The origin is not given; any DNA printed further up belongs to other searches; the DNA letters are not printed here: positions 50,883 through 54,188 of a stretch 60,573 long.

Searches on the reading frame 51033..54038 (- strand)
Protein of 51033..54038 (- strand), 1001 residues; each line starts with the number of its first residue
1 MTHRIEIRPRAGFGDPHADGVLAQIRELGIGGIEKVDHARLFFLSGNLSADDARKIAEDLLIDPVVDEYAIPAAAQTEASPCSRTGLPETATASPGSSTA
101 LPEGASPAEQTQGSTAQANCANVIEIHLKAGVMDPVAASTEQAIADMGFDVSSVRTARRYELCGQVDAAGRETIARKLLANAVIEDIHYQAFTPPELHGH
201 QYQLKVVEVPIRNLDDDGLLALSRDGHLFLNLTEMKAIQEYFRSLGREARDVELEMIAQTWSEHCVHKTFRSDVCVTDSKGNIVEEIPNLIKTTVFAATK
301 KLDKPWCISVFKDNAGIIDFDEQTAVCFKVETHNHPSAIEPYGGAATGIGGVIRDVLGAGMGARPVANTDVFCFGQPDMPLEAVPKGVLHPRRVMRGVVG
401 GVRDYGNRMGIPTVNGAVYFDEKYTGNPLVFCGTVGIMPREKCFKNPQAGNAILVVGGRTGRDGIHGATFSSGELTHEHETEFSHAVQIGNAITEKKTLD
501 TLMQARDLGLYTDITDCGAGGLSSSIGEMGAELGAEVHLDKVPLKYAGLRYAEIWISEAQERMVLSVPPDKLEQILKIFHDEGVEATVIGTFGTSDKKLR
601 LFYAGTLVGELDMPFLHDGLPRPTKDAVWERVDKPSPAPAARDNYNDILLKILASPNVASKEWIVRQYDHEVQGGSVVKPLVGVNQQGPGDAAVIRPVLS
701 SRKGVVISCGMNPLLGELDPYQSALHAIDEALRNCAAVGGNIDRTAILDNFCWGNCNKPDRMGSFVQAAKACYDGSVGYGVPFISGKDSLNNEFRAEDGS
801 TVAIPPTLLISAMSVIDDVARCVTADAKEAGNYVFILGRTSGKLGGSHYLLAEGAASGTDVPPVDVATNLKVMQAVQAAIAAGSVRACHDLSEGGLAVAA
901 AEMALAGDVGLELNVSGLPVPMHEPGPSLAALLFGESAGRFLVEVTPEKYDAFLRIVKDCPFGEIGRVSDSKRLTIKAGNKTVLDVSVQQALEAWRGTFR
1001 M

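Call 14: search_protein_families(library=pfam, proteins=[window:51033-54038:-], max_evalue=0.001)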
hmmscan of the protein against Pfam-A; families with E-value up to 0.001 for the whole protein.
window:51033-54038:- (1001 aa): 5 families
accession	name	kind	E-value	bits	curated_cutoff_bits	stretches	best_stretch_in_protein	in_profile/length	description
PF02769.27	AIRS_C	-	1.3e-52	178.5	23.1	2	448-595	1-148/156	AIR synthase related protein, C-terminal domain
PF00586.29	AIRS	-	7.9e-30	104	24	2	313-438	2-112/112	AIR synthase related protein, N-terminal domain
PF02700.19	PurS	-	2.2e-18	66.6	22.2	2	124-190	4-76/77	Phosphoribosylformylglycinamidine (FGAM) synthase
PF18072.6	FGAR-AT_linker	-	3.6e-17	63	26.6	1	222-268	4-50/50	Formylglycinamide ribonucleotide amidotransferase linker domain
PF22689.1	FGAR-AT_PurM_N-like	-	4.2e-07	30.3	27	1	660-814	1-159/160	FGAR-AT PurM_N-like domain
